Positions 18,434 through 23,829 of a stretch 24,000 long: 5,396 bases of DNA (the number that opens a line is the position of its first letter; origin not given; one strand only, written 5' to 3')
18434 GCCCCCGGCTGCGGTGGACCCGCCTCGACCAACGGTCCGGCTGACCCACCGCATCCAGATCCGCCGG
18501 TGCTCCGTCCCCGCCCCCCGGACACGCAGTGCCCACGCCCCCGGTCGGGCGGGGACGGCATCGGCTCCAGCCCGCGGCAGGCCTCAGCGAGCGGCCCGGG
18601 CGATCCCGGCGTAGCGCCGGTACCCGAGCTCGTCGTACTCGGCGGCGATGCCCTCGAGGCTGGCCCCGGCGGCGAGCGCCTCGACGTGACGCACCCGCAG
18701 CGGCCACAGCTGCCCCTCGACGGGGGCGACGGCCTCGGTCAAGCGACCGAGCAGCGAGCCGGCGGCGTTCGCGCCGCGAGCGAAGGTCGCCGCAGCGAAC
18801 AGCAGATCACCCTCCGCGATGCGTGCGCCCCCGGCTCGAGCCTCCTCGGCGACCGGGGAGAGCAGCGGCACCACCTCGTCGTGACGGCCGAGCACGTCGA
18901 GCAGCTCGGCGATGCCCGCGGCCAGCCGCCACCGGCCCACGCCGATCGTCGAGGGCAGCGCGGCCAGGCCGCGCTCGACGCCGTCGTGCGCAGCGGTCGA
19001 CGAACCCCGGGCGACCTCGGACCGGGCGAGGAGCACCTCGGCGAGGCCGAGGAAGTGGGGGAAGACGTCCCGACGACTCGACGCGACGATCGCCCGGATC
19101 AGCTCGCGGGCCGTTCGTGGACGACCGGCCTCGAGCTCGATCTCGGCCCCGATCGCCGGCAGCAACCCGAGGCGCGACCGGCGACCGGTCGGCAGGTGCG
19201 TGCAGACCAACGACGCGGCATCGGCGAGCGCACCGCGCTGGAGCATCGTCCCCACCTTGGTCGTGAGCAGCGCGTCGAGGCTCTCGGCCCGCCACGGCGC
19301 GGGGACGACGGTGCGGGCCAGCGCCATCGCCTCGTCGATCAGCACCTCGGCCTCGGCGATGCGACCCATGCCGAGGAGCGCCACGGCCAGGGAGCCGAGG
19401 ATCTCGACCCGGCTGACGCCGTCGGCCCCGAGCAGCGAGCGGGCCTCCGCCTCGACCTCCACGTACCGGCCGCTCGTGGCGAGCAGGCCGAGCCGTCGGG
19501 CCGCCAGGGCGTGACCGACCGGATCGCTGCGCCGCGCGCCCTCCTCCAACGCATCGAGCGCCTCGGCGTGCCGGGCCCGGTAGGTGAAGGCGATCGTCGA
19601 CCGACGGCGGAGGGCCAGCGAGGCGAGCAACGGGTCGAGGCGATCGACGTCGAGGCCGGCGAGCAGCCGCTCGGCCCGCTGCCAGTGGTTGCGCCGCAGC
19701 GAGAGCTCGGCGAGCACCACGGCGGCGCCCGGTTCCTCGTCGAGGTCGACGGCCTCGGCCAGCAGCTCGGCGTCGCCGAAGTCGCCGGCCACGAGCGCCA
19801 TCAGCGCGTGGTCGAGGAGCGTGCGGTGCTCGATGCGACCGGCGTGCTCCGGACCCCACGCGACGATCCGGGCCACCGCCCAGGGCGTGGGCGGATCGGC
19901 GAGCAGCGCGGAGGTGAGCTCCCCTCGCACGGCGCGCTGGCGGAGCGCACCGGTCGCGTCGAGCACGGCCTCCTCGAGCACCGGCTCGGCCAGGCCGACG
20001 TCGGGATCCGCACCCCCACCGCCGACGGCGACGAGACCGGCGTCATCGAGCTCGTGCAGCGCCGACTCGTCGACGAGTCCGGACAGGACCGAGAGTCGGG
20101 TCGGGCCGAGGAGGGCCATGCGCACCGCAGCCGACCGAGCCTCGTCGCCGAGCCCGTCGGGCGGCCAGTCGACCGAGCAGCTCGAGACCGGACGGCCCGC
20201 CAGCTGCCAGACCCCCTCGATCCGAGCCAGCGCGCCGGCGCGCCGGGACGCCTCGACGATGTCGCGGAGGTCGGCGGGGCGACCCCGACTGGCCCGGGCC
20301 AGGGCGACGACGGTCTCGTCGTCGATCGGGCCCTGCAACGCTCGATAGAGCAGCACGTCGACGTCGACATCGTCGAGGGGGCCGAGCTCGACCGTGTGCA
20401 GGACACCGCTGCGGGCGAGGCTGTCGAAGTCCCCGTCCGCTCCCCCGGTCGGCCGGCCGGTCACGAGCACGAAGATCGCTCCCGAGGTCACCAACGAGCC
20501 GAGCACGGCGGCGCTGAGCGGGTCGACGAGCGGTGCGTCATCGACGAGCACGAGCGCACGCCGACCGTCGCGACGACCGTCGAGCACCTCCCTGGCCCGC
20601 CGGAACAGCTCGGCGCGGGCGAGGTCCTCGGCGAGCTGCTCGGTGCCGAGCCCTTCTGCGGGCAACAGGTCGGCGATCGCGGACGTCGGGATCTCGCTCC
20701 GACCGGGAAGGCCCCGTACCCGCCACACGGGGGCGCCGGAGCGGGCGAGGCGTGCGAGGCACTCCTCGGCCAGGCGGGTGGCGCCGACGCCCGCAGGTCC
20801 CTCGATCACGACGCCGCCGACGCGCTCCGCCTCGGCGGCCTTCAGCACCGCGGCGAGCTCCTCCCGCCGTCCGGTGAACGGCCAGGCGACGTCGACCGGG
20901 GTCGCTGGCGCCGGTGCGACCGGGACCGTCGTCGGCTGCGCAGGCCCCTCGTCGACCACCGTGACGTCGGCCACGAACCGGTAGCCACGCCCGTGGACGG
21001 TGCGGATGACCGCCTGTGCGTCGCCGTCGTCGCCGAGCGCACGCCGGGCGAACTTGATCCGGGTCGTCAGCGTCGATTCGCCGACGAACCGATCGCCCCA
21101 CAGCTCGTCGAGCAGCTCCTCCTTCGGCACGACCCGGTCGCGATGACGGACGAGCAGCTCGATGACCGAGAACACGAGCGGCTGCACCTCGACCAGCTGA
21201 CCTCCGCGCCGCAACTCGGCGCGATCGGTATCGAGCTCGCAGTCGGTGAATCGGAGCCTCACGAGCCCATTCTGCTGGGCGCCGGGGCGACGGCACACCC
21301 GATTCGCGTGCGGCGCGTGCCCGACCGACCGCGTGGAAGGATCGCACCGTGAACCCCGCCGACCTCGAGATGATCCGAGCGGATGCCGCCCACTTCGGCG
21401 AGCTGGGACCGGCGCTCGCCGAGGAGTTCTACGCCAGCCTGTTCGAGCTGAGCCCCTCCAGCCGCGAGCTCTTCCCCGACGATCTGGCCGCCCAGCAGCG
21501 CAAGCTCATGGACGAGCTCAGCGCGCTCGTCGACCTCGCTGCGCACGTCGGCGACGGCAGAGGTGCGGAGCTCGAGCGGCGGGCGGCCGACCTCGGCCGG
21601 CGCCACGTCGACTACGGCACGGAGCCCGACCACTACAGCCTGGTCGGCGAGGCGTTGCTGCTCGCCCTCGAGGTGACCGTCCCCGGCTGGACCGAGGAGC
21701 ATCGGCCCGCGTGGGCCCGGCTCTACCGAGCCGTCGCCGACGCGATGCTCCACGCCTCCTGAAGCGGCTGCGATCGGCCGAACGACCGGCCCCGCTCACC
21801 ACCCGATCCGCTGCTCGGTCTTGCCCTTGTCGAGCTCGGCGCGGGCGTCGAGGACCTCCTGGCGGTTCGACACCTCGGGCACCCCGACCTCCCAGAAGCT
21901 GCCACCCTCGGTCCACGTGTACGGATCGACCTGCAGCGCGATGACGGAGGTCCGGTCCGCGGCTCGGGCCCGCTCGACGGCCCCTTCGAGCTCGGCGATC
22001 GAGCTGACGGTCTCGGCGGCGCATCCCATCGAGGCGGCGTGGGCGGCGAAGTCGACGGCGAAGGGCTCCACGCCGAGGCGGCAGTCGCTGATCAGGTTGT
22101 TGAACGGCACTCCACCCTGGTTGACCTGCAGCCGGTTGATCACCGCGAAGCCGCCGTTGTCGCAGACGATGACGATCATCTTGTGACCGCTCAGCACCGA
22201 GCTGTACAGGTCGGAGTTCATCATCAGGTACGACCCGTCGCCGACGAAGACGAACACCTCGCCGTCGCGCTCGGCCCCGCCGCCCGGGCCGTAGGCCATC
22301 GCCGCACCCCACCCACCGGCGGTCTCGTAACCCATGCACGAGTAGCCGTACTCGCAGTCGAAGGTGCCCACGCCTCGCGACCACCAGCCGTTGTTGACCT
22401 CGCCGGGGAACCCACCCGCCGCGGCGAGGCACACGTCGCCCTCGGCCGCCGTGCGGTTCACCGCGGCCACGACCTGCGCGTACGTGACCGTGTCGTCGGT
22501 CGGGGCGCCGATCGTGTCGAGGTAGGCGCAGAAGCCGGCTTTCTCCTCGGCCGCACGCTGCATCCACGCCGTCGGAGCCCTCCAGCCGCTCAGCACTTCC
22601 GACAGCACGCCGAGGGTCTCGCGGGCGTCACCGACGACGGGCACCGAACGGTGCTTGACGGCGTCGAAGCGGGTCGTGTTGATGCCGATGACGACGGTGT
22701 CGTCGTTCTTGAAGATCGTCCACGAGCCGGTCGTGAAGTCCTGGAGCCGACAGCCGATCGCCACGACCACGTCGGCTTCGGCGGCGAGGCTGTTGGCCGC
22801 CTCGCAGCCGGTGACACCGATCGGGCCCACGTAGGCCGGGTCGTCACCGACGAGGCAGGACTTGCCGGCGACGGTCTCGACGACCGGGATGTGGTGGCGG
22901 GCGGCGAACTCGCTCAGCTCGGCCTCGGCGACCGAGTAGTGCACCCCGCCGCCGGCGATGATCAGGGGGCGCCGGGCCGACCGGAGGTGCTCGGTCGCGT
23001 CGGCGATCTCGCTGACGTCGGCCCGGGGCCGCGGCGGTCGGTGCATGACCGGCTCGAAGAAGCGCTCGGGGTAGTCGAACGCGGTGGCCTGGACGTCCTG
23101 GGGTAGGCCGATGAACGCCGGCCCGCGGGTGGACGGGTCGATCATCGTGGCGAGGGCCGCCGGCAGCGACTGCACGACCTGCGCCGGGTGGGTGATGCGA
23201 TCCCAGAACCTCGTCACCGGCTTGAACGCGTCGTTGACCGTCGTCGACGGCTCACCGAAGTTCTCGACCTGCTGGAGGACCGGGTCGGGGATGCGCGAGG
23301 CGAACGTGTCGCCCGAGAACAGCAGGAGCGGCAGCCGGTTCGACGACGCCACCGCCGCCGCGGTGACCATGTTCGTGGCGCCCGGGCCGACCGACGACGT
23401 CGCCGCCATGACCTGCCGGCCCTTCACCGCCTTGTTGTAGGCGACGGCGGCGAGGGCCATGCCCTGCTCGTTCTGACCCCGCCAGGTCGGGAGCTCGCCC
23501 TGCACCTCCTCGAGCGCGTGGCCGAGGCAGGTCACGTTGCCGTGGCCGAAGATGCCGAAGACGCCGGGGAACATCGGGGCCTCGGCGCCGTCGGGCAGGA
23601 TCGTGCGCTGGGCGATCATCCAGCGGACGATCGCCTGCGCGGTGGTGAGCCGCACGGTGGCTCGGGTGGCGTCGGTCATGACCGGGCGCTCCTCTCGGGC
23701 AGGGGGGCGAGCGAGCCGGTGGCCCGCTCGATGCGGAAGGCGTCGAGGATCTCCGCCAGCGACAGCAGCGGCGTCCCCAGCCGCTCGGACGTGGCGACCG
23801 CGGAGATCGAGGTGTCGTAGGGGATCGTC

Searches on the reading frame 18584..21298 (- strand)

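Call 4: search_protein_families(library=pfam, proteins=[window:18584-21298:-])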
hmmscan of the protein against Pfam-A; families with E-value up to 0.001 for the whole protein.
window:18584-21298:- (904 aa): 3 families
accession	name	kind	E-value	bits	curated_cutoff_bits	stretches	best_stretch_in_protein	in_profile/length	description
PF00486.34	Trans_reg_C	-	9.2e-17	61.3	26.2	1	34-108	2-77/77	Transcriptional regulatory protein, C terminal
PF13191.12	AAA_16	-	8e-09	36.6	32.6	1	140-272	1-158/167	AAA ATPase domain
PF14559.12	TPR_19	-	0.00091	19.9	25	0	504-561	4-64/68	Tetratricopeptide repeat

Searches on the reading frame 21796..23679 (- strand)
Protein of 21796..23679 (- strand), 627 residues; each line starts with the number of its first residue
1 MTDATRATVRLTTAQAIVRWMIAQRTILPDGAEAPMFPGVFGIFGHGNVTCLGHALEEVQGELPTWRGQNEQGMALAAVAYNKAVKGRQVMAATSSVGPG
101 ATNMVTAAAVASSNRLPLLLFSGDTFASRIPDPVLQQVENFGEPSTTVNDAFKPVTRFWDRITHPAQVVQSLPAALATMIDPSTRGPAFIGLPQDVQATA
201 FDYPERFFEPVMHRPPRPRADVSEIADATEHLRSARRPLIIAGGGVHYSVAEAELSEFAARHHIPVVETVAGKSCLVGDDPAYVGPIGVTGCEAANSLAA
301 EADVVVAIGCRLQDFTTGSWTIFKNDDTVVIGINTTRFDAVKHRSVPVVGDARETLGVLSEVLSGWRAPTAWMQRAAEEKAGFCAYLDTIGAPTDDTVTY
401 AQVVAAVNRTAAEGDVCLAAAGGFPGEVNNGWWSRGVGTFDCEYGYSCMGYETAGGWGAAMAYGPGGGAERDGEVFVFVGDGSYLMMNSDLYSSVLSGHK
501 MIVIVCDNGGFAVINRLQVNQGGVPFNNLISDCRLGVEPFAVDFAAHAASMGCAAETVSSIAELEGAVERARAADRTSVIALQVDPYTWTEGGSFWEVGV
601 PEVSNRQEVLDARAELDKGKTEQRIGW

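Call 4: search_protein_families(library=pfam, proteins=[window:21796-23679:-])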
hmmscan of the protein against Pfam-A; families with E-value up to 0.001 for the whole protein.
window:21796-23679:- (627 aa): 3 families
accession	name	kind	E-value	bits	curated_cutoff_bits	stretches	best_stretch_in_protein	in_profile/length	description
PF00205.28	TPP_enzyme_M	-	3.3e-37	127.7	30.4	1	225-357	1-135/137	Thiamine pyrophosphate enzyme, central domain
PF02775.26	TPP_enzyme_C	-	1.9e-22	80.1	21.9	1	431-580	12-149/151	Thiamine pyrophosphate enzyme, C-terminal TPP binding domain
PF02776.23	TPP_enzyme_N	-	5e-12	46.1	26.8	1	40-136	19-111/119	Thiamine pyrophosphate enzyme, N-terminal TPP binding domain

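Call 28: search_protein_families(library=ncbifam, proteins=[window:21796-23679:-], max_evalue=0.00001)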
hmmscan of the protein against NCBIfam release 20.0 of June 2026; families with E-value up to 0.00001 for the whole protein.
window:21796-23679:- (627 aa): 50 families (the best 25 are shown)
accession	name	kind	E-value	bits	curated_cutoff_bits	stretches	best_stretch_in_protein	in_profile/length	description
TIGR04377.1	myo_inos_iolD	equivalog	3.2e-240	799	715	1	10-624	1-615/616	3D-(3,5/4)-trihydroxycyclohexane-1,2-dione acylhydrolase (decyclizing)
TIGR00118.1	acolac_lg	equivalog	2.5e-55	188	538.35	1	40-585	19-535/557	biosynthetic-type acetolactate synthase large subunit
NF004710.0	PRK06048.1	equivalog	2.6e-52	178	976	1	61-585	44-538/561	acetolactate synthase large subunit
NF006052.0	PRK08199.1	subfamily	3e-50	171.1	539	1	40-591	26-544/559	thiamine pyrophosphate protein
NF004919.0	PRK06276.1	equivalog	5.9e-49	166.8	866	1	67-587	43-541/582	acetolactate synthase large subunit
NF006524.0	PRK08978.1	equivalog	2.5e-48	164.7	738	1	47-587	25-527/548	acetolactate synthase 2 catalytic subunit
NF006187.0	PRK08322.1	equivalog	1.2e-47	162.6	509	1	40-585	20-529/548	acetolactate synthase large subunit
NF005860.0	PRK07789.1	equivalog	5.5e-45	153.8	881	1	40-584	52-578/615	acetolactate synthase large subunit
NF005712.0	PRK07524.1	subfamily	9.6e-45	153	500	1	70-584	48-529/536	5-guanidino-2-oxopentanoate decarboxylase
NF005584.0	PRK07282.1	equivalog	4.7e-44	150.9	970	1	47-509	34-473/566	acetolactate synthase large subunit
NF008431.0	PRK11269.1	equivalog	1.5e-43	149.2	791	1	50-576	31-543/591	glyoxylate carboligase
NF006319.0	PRK08527.1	equivalog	6.5e-42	143.7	905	1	69-587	49-541/565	acetolactate synthase large subunit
NF005039.0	PRK06456.1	equivalog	5.6e-41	140.7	868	1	40-585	20-545/572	acetolactate synthase large subunit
NF005651.0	PRK07418.1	subfamily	1.3e-39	135.9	942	1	58-584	56-559/617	acetolactate synthase large subunit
NF006016.1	PRK08155.1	equivalog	4.2e-39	134.4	870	1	69-518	48-473/554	acetolactate synthase large subunit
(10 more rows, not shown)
